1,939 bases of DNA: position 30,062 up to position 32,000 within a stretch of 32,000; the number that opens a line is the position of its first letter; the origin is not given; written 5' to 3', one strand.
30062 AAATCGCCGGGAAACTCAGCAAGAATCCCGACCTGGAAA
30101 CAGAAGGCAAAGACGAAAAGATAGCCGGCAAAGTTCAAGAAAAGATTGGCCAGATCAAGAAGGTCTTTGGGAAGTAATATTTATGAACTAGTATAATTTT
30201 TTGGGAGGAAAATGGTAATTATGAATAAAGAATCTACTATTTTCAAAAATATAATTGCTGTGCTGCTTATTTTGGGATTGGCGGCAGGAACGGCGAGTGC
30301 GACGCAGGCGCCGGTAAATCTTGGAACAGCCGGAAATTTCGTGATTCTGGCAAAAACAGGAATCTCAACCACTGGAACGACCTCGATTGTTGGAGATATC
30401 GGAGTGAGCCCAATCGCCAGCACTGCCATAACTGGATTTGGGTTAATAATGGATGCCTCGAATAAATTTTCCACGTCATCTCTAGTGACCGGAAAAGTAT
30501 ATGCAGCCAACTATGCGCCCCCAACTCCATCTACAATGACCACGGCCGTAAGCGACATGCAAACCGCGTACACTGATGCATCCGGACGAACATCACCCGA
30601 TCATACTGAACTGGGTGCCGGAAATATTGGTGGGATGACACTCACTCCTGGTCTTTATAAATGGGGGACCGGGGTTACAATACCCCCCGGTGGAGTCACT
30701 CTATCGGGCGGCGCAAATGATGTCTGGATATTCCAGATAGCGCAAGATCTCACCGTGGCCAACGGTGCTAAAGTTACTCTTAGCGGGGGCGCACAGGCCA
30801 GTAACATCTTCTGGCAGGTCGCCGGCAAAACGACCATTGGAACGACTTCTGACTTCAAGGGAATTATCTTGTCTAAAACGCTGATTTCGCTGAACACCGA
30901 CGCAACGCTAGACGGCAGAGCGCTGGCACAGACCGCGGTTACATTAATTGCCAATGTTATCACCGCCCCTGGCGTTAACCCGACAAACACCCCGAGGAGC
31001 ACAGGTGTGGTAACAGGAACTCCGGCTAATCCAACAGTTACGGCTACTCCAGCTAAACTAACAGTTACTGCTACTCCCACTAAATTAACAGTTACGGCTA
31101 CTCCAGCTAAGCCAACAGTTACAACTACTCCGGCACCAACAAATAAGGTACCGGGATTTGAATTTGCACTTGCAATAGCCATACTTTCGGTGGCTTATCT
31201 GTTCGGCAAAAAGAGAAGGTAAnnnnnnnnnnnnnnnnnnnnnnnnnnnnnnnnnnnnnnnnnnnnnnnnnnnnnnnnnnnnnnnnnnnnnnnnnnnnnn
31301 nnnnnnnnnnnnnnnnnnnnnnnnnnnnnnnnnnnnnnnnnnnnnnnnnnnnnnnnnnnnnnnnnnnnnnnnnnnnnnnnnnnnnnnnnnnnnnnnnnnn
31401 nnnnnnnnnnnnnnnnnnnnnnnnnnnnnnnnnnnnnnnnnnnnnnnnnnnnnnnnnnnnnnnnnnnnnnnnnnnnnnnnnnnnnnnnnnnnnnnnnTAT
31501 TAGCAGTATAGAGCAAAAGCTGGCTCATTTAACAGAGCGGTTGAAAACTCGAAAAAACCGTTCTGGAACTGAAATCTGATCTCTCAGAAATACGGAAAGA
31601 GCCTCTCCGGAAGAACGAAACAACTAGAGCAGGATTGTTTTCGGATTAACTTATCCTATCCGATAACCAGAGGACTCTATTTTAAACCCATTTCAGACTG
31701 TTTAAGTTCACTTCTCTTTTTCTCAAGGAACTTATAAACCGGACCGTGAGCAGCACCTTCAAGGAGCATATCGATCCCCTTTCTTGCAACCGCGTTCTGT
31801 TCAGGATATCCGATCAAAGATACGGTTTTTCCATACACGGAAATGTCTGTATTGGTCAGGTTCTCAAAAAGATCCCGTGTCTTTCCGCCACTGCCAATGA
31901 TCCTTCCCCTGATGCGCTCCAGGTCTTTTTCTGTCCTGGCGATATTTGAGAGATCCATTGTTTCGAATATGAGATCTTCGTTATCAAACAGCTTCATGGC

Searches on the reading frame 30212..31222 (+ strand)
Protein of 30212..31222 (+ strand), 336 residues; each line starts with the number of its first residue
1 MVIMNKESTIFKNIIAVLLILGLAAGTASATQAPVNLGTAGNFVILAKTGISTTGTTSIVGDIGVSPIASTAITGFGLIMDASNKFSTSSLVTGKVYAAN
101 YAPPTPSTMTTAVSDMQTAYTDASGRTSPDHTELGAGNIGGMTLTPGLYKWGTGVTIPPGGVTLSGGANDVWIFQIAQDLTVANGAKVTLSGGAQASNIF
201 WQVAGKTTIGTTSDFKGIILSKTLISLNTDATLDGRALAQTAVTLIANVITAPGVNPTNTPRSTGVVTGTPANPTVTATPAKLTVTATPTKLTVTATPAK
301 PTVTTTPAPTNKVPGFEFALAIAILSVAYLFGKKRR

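Call 78: search_protein_families(library=pfam, proteins=[window:30212-31222:+], max_evalue=0.01)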
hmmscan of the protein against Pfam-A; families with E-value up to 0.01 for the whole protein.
window:30212-31222:+ (336 aa): 1 family
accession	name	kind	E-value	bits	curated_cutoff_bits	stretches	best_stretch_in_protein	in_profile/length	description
PF11999.13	Ice_binding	-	4.3e-81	272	28.7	1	45-251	1-208/208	Ice-binding-like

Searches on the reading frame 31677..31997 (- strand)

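Call 78: search_protein_families(library=pfam, proteins=[window:31677-31997:-], max_evalue=0.01)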
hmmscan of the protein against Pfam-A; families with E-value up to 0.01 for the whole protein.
window:31677-31997:- (106 aa): 3 families
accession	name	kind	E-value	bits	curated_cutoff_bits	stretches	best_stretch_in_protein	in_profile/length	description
PF21800.4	KH_KRR1_2nd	-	6.4e-08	32.9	27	1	12-88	4-78/91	KRR1 small subunit processome component, second KH domain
PF22891.2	KH_PNO1_2nd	-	1.4e-05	25.6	27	1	22-92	14-84/90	Eukaryotic type KH-domain (KH-domain type I) (327.11.2)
PF00013.35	KH_1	-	0.00026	21.1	21.5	1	30-75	11-64/66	KH domain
